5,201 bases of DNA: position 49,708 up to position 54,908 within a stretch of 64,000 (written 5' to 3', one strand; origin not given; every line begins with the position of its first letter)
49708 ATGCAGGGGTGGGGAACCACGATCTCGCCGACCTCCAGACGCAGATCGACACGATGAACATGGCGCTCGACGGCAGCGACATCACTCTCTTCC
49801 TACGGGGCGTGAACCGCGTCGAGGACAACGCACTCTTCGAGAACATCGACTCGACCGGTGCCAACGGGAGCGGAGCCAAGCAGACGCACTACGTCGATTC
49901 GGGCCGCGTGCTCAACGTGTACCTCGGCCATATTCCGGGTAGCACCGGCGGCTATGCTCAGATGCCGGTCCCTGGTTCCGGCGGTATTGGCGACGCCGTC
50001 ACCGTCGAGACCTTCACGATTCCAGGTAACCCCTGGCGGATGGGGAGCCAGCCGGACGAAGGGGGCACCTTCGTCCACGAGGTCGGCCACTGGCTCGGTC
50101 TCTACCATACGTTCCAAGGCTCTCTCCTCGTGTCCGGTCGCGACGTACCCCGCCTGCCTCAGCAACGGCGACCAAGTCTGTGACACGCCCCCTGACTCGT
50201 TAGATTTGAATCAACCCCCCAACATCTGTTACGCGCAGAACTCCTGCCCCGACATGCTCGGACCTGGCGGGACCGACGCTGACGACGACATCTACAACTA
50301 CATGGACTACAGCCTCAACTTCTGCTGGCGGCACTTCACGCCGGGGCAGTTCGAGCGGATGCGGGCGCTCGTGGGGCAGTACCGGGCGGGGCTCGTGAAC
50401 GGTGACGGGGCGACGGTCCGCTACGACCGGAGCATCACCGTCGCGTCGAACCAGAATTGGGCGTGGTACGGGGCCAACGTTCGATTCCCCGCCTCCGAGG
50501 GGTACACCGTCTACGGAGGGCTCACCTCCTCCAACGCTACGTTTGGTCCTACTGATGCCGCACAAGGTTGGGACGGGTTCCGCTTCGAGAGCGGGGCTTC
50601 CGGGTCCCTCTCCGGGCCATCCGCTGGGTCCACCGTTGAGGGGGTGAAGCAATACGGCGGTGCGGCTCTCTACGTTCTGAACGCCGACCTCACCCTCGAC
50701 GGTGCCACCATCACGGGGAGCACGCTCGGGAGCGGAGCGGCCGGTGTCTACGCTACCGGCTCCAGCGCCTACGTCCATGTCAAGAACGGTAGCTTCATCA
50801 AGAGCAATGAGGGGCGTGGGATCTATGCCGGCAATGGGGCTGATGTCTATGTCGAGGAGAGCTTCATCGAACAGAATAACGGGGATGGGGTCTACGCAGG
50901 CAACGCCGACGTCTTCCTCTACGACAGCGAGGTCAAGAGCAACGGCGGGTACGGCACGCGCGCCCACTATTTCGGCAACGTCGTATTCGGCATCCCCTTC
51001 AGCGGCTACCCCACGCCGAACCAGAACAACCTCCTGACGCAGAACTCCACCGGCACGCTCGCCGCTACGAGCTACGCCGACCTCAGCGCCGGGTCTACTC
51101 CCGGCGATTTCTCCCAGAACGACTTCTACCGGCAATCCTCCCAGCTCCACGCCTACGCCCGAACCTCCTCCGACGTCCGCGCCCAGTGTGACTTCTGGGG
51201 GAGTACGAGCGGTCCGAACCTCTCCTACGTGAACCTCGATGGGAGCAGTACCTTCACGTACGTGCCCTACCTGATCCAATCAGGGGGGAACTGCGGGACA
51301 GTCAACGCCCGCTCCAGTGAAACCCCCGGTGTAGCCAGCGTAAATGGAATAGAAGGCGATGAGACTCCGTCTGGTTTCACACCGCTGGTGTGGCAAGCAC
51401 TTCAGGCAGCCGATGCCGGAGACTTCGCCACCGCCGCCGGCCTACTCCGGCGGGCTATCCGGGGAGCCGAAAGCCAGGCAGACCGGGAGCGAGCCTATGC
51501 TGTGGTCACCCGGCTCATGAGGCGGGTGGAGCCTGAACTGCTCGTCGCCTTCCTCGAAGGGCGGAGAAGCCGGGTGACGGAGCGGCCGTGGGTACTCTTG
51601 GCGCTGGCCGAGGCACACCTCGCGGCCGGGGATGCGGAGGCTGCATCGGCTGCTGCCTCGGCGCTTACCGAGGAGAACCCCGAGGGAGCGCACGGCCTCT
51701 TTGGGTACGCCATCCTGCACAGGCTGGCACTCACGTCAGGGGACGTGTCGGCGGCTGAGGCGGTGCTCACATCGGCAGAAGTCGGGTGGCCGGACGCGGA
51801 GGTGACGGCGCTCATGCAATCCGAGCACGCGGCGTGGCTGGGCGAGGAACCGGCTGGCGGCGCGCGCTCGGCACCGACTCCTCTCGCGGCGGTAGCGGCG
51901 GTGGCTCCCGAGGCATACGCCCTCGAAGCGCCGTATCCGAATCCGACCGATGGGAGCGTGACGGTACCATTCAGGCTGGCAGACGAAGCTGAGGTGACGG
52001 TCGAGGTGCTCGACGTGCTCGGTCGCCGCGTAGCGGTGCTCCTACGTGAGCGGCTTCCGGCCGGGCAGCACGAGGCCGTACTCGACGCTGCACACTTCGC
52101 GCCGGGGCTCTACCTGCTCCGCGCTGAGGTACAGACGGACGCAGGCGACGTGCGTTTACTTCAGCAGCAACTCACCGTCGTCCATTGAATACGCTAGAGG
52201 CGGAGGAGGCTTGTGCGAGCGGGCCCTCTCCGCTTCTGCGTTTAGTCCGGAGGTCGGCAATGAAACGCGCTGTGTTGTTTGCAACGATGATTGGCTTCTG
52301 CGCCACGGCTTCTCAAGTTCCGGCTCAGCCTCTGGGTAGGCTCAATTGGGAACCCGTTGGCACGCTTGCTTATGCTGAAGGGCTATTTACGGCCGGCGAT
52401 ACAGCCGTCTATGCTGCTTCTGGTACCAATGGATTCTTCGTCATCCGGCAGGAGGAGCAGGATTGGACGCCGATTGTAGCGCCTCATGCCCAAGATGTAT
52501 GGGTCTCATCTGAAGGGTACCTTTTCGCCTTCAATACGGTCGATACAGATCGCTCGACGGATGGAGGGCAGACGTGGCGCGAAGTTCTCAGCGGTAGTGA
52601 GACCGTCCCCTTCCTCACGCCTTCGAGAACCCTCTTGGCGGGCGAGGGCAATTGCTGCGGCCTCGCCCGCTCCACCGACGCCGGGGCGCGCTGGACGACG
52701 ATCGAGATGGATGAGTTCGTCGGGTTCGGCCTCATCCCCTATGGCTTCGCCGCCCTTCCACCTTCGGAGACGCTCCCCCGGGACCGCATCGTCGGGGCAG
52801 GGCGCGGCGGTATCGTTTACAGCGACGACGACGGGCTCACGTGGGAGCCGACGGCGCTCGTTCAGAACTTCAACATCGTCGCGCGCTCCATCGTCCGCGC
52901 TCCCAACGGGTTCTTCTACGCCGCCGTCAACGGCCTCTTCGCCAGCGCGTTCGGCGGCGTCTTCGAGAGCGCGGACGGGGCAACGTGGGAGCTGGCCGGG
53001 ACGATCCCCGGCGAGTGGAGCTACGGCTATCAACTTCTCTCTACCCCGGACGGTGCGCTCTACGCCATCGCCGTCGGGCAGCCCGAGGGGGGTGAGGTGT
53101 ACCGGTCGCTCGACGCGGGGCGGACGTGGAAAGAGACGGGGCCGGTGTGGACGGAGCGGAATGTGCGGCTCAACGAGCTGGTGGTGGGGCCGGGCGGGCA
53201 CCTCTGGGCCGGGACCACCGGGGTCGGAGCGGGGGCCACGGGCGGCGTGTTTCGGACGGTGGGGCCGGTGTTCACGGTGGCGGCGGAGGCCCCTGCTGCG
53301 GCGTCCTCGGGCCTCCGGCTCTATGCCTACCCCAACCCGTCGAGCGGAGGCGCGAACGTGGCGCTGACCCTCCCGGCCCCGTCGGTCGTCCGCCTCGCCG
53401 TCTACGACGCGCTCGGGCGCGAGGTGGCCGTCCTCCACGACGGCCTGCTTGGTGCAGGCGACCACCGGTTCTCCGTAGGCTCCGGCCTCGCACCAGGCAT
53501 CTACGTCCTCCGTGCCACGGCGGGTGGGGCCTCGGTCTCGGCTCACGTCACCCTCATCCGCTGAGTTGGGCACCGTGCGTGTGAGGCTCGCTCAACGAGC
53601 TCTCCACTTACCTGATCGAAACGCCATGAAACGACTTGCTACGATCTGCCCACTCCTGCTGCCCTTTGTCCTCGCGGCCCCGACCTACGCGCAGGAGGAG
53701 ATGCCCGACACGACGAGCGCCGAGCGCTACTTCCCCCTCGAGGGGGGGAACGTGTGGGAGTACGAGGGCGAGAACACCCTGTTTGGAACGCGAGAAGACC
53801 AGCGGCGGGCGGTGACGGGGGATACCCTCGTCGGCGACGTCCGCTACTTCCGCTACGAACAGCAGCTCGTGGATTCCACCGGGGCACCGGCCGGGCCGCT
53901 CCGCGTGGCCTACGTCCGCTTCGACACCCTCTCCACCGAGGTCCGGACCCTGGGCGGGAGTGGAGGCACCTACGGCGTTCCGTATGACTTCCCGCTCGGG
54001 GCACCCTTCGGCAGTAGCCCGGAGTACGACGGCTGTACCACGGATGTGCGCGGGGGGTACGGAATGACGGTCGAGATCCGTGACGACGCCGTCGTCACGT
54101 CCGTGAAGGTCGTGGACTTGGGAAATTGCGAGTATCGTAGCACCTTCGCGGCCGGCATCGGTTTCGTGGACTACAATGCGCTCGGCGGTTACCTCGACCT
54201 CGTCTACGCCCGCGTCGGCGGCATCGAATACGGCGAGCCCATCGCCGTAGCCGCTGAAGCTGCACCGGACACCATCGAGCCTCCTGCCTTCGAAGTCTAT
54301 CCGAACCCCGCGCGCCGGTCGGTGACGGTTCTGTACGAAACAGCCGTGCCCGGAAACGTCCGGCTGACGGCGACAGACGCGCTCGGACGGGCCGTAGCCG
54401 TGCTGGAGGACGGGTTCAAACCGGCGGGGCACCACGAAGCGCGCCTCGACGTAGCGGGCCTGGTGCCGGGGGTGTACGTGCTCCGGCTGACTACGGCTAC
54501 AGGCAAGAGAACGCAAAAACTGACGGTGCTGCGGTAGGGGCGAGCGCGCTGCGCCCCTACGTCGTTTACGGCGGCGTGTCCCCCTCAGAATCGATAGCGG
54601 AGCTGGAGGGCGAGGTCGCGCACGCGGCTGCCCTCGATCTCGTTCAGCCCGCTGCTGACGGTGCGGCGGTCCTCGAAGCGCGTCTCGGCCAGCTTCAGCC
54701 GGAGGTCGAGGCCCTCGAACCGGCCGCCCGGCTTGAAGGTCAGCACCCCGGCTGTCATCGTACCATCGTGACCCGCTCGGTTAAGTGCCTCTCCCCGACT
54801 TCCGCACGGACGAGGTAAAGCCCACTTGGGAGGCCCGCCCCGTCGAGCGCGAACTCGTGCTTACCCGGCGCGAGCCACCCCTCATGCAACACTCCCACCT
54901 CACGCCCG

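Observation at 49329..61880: Three direct copies of one gene's 3' end bracket two blocks of T9SS cargo genes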

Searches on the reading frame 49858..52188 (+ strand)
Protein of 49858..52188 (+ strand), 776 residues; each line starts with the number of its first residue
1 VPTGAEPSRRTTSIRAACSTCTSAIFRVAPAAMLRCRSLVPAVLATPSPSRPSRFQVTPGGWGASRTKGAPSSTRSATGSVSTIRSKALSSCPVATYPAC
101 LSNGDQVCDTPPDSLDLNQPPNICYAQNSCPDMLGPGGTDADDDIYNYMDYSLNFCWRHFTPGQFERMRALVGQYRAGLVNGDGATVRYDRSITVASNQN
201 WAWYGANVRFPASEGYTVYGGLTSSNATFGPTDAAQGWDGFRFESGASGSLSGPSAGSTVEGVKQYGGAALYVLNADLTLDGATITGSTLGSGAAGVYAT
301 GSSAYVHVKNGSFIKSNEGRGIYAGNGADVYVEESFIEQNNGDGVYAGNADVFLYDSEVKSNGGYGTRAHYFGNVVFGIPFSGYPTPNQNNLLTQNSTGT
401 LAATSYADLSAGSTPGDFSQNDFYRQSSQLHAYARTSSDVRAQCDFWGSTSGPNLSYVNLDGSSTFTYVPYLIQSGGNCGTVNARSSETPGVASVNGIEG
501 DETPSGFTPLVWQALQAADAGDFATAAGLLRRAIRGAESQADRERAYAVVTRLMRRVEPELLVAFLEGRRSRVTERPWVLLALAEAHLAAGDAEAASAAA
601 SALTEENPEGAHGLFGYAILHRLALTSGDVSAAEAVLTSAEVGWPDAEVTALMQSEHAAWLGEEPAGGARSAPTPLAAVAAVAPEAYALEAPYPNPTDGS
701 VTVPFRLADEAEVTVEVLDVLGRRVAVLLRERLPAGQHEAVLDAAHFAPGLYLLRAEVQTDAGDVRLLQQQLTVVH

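Call 6: search_protein_families(library=pfam, proteins=[window:49858-52188:+], max_evalue=0.01)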
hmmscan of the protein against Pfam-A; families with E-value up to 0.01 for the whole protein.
window:49858-52188:+ (776 aa): 5 families
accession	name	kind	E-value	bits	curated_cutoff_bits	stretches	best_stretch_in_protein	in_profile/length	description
PF13229.12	Beta_helix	-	8.2e-09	35.7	25.9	1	282-394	10-111/158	Right handed beta helix region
PF18962.6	Por_Secre_tail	-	7.3e-08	33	27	1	693-759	2-65/75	Secretion system C-terminal sorting domain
PF14559.12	TPR_19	-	0.00021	22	25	1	575-609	23-57/68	Tetratricopeptide repeat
PF13428.12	TPR_14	-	0.00085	20.2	23.5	0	577-618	1-42/44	Tetratricopeptide repeat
PF13432.12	TPR_16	-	0.0027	18.6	32.7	1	581-647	1-64/65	Tetratricopeptide repeat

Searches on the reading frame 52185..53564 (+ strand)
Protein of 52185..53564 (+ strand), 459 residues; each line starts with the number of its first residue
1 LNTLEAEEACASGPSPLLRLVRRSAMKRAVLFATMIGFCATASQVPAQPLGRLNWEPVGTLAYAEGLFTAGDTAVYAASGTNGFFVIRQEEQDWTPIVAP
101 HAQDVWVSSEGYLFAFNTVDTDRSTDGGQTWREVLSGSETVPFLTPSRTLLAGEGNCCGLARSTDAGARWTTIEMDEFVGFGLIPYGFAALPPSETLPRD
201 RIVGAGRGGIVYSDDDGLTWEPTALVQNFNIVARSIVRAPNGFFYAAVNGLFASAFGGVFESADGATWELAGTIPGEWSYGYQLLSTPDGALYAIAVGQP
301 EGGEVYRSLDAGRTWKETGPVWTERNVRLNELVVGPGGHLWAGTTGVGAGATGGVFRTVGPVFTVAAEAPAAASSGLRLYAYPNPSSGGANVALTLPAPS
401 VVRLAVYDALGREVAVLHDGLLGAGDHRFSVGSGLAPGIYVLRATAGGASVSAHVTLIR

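Call 6: search_protein_families(library=pfam, proteins=[window:52185-53564:+], max_evalue=0.01)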
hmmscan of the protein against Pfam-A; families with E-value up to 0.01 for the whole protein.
window:52185-53564:+ (459 aa): 5 families
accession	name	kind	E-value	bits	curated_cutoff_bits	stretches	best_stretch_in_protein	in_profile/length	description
PF02012.26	BNR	-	1.3e-09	37.1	27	0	124-132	3-11/12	BNR/Asp-box repeat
PF15902.12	Sortilin-Vps10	-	0.0001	21.7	33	0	120-176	378-437/446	Sortilin, neurotensin receptor 3,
PF18962.6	Por_Secre_tail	-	0.00017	22.3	27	1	382-451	2-69/75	Secretion system C-terminal sorting domain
PF13860.13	FlgD_ig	-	0.0049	17.2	27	0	388-447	8-76/79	FlgD Ig-like domain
PF13810.12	DUF4185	-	0.0049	16.6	39.5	0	208-242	127-161/309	Domain of unknown function (DUF4185)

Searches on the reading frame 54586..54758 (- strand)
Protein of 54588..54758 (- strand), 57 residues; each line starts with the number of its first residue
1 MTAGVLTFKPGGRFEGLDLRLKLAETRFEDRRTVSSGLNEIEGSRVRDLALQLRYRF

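Call 24: search_protein_families(library=pfam, proteins=[window:54586-54758:-], max_evalue=0.001)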
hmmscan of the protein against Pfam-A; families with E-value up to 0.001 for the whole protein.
window:54586-54758:- (57 aa): 0 families

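Call 55: find_homologous_proteins(query=window:54588-54758:-, max_evalue=0.01)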
Query seq(57 aa) (57 aa): 1 proteins with E <= 0.01 among 1 candidates.
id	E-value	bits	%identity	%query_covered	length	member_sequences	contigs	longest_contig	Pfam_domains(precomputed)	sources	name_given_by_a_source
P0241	1.2e-28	114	100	100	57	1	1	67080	-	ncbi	-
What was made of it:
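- The 57-aa ORF has no homologous small protein other than itself in 5.8 billion proteins (call 55).
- Tried and rejected: It returned only itself (call 55).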

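Call 60: search_protein_representatives(protein=window:54588-54758:-)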
Query: 57 residues. Proteins with E-value up to 0.001 (for the whole library): 14; up to 1e-10: 0; up to 1e-30: 0. The best 14 are listed.
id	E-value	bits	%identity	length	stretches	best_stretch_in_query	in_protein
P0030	1.3e-10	56.6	58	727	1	5-56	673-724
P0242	2.5e-09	52.6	55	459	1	6-56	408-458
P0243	3.3e-09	52.2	48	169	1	6-57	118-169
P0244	1.3e-07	47.2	39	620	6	3-48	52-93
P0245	1.6e-06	43.9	38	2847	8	1-35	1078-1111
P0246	1.2e-05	41.1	34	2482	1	3-50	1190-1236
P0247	5.9e-05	39.0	49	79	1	15-57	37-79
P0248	9.4e-05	38.4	52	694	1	16-57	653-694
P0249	5.9e-04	35.9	50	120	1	14-57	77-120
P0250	6.2e-04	35.8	48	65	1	14-55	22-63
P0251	7.1e-04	35.6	44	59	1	15-57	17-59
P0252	7.9e-04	35.5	33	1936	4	3-40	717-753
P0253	9.5e-04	35.2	51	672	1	17-57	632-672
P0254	9.7e-04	35.2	44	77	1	15-57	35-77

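Call 62: list_cluster_members(proteins=[P0247, P0251, P0254, P0250, P0249, P0243, P0241, P0001])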
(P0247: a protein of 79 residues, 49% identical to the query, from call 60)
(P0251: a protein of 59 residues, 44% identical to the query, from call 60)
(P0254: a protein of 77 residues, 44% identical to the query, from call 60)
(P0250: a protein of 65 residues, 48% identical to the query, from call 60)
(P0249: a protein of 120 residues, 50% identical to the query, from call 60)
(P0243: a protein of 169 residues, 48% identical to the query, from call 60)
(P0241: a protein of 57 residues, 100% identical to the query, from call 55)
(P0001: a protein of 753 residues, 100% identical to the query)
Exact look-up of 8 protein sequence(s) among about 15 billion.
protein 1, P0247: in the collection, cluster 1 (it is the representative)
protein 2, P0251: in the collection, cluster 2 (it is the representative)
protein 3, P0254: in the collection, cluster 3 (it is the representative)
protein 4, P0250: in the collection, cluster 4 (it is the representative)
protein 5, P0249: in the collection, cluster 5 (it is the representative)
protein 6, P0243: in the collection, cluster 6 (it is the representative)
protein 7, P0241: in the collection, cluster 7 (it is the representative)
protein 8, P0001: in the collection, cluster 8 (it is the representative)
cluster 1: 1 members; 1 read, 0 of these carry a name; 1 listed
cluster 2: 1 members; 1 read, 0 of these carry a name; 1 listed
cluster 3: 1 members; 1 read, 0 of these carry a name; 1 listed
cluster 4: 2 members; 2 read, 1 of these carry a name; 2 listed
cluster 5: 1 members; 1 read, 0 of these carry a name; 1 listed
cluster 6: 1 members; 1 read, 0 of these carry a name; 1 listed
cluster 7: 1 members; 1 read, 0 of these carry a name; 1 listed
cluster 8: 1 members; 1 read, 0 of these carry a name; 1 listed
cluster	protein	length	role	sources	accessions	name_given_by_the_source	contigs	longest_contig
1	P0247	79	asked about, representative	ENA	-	-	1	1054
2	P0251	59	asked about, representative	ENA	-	-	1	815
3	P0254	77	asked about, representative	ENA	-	-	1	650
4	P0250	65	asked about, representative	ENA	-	-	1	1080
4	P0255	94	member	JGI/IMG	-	hypothetical protein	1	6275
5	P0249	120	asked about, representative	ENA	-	-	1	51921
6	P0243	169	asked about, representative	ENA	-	-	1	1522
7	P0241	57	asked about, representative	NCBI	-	-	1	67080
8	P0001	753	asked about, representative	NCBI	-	-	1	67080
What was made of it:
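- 54583..54750 (-): Copy 2: a displaced 3' end of 163-168 nt. It forms a 57-aa ORF (54585-54758) whose ATG overlaps the stop of the upstream paralogue (ATGA). The ORF exists as a called protein, P0241, on the same 67,080-bp NCBI contig (calls 55, 62).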
